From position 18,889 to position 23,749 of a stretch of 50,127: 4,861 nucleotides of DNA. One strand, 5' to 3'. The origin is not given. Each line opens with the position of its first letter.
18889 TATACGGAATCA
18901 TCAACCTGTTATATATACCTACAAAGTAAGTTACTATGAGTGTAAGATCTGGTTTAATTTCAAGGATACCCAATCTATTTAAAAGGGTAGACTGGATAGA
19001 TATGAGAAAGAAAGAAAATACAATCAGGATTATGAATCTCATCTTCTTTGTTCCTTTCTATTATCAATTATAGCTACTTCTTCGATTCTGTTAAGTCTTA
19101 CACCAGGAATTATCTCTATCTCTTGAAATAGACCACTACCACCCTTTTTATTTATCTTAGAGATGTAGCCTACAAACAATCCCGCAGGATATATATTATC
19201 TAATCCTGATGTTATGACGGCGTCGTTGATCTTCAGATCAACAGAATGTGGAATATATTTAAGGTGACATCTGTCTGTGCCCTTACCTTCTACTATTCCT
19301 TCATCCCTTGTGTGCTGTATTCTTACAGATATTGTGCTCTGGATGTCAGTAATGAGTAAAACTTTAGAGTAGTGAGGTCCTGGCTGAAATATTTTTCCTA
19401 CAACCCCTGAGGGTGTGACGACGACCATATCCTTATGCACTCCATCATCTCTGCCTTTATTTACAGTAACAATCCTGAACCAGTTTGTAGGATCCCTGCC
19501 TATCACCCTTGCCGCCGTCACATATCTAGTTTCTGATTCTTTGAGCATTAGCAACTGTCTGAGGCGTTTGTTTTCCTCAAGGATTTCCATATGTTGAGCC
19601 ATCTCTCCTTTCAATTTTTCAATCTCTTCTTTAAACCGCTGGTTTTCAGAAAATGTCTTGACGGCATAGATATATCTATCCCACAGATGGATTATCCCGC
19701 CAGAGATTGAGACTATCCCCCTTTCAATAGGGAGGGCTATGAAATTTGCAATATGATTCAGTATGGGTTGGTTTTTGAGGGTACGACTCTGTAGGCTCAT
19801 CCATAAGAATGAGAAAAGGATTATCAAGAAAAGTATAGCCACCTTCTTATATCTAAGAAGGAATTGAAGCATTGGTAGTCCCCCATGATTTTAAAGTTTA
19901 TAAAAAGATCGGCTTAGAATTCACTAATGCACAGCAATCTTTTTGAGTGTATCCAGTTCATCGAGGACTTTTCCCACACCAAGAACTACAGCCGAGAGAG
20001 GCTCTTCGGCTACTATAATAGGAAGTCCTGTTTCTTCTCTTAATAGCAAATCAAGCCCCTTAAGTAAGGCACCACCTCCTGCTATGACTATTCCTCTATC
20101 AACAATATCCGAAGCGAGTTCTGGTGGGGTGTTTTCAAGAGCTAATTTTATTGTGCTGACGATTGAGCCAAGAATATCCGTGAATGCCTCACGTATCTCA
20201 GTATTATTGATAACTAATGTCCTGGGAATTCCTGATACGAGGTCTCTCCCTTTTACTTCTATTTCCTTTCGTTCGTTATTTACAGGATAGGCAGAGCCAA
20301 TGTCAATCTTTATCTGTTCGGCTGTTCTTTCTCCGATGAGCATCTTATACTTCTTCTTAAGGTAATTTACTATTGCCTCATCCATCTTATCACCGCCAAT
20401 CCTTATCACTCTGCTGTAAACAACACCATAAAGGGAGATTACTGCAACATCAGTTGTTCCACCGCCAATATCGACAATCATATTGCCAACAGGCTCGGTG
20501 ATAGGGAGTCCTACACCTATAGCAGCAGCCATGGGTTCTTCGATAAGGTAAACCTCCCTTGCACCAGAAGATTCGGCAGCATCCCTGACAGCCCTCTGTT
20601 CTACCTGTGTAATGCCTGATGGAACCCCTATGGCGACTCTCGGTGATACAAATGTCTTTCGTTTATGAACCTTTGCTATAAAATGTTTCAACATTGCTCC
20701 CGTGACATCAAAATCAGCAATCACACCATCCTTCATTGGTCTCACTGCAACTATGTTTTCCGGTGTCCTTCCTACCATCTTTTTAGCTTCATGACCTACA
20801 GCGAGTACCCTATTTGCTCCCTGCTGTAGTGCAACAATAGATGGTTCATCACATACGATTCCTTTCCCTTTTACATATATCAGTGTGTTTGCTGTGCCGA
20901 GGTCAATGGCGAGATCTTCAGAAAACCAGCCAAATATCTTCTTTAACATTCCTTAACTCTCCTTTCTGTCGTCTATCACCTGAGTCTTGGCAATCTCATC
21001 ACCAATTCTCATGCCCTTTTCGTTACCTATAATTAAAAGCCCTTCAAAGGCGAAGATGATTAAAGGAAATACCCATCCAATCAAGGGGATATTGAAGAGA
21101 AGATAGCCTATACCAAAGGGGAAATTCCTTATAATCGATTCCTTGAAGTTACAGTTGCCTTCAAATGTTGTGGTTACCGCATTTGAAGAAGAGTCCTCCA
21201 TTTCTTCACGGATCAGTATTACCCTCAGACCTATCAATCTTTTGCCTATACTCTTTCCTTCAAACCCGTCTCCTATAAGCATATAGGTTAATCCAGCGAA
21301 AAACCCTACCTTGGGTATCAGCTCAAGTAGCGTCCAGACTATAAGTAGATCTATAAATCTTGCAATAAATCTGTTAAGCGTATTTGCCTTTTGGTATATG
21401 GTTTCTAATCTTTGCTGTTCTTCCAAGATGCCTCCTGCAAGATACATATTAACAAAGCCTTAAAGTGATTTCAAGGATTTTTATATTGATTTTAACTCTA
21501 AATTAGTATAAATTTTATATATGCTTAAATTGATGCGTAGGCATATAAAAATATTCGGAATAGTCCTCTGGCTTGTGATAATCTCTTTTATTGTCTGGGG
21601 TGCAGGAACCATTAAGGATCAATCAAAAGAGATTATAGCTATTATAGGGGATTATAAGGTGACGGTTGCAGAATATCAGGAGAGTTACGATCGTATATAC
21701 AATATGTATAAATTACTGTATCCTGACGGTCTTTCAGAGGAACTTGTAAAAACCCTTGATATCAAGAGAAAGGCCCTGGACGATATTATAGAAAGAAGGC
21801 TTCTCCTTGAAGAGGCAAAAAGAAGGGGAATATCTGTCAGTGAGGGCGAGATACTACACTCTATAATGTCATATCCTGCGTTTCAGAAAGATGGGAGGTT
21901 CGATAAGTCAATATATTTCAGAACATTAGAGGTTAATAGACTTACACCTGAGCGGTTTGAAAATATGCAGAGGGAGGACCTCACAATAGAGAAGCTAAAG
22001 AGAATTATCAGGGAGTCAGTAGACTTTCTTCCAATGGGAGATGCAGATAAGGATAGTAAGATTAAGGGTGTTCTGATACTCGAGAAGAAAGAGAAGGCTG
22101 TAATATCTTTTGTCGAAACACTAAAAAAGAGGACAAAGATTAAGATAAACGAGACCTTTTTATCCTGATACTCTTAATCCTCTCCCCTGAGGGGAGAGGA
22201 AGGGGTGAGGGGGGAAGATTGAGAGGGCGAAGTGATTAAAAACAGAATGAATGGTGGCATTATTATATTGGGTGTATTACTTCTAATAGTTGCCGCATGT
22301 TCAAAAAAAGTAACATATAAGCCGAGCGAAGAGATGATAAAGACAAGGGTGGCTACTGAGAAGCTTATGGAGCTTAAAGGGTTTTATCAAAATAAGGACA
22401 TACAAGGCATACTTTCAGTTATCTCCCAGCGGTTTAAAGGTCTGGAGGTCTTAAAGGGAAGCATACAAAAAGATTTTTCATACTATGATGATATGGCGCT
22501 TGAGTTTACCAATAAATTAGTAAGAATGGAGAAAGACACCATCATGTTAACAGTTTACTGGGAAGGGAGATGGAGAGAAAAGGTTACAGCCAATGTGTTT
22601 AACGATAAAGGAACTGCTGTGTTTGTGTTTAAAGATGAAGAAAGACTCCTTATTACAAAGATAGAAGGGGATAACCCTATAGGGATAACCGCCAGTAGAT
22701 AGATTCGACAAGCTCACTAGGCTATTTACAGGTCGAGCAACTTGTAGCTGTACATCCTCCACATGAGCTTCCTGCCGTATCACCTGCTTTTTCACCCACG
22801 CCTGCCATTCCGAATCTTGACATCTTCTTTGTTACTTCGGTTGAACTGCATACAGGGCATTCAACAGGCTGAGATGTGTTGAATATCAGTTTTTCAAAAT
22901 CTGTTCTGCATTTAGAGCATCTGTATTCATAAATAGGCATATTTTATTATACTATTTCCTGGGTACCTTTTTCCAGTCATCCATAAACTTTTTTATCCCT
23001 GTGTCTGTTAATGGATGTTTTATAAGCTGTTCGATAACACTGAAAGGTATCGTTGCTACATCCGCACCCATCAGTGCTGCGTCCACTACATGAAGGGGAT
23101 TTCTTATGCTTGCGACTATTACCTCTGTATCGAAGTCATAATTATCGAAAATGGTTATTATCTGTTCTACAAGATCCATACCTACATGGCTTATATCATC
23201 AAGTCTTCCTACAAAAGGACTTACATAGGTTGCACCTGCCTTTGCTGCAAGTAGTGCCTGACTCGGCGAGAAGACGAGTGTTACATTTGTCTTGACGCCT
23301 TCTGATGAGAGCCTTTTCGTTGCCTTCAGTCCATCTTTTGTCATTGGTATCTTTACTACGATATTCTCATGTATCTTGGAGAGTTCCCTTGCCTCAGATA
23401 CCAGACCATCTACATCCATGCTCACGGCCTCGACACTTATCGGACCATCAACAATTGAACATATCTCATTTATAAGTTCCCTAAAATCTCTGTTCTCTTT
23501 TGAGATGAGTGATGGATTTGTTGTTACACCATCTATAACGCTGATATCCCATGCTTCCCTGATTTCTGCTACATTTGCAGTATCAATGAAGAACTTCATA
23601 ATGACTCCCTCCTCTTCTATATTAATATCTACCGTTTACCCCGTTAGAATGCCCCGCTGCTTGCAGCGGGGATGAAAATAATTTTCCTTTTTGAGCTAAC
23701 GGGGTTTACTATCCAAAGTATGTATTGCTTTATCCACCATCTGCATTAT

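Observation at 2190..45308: A dispersed 7-nt-periodic repeat family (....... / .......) sits inside conserved genes without breaking any reading frame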

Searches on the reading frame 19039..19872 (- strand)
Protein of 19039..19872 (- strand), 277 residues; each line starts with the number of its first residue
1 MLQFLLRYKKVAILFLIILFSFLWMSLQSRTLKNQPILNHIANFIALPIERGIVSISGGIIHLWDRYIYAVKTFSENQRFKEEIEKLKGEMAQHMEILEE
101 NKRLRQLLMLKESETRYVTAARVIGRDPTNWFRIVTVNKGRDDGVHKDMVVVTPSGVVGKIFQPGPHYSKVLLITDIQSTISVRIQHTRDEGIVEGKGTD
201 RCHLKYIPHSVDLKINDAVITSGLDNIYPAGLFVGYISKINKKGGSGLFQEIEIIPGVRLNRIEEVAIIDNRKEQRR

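Call 50: search_protein_families(library=pfam, proteins=[window:19039-19872:-], max_evalue=0.00001)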
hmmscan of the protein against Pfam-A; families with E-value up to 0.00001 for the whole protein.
window:19039-19872:- (277 aa): 1 family
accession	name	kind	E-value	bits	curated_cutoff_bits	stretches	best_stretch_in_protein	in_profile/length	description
PF04085.20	MreC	-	1.8e-47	161.3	28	1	123-269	1-146/147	Rod shape-determining protein MreC, barrel core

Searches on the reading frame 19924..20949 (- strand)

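Call 50: search_protein_families(library=pfam, proteins=[window:19924-20949:-], max_evalue=0.00001)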
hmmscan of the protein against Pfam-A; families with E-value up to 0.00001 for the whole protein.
window:19924-20949:- (341 aa): 5 families
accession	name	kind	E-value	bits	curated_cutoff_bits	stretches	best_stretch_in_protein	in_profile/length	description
PF06723.19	MreB_Mbl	-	8.5e-147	488.7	27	1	11-336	2-326/327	MreB/Mbl protein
PF14450.12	FtsA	-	3.3e-14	53.8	31.8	1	158-316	2-112/127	Cell division protein FtsA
PF00012.26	HSP70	-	2.5e-13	49.6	20.6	1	103-203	134-240/599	Hsp70 protein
PF00022.25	Actin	-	1e-09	37.9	27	1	33-200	28-190/410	Actin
PF11104.14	PilM_2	-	2.7e-07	30.3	27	0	157-215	183-235/340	Type IV pilus assembly protein PilM;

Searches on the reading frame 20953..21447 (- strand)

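Call 50: search_protein_families(library=pfam, proteins=[window:20953-21447:-], max_evalue=0.00001)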
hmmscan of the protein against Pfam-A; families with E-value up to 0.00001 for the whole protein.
window:20953-21447:- (164 aa): 1 family
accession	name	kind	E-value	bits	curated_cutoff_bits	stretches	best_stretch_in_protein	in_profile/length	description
PF06271.18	RDD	-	4.8e-06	27.3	24.1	0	21-49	2-30/137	RDD family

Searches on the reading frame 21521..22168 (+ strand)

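Call 50: search_protein_families(library=pfam, proteins=[window:21521-22168:+], max_evalue=0.00001)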
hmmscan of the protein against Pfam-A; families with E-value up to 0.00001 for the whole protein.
window:21521-22168:+ (215 aa): 2 families
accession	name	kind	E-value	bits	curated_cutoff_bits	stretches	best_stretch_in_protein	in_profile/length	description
PF13624.11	SurA_N_3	-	9.8e-44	149.5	27.2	1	1-159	1-161/162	SurA-like N-terminal domain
PF13623.11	SurA_N_2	-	1.7e-25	90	28.5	1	3-134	2-143/145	SurA-like N-terminal domain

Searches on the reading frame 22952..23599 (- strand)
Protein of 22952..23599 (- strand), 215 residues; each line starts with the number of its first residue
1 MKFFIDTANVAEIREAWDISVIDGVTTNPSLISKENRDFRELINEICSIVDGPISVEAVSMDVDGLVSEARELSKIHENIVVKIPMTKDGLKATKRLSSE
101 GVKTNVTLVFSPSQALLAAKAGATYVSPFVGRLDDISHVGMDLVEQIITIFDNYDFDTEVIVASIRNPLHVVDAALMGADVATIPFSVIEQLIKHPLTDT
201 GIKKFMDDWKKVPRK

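Call 50: search_protein_families(library=pfam, proteins=[window:22952-23599:-], max_evalue=0.00001)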
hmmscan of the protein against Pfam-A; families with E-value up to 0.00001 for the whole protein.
window:22952-23599:- (215 aa): 1 family
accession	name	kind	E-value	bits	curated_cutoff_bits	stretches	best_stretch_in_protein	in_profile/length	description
PF00923.25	TAL_FSA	-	3.5e-64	217.4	27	1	3-212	1-281/285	Transaldolase/Fructose-6-phosphate aldolase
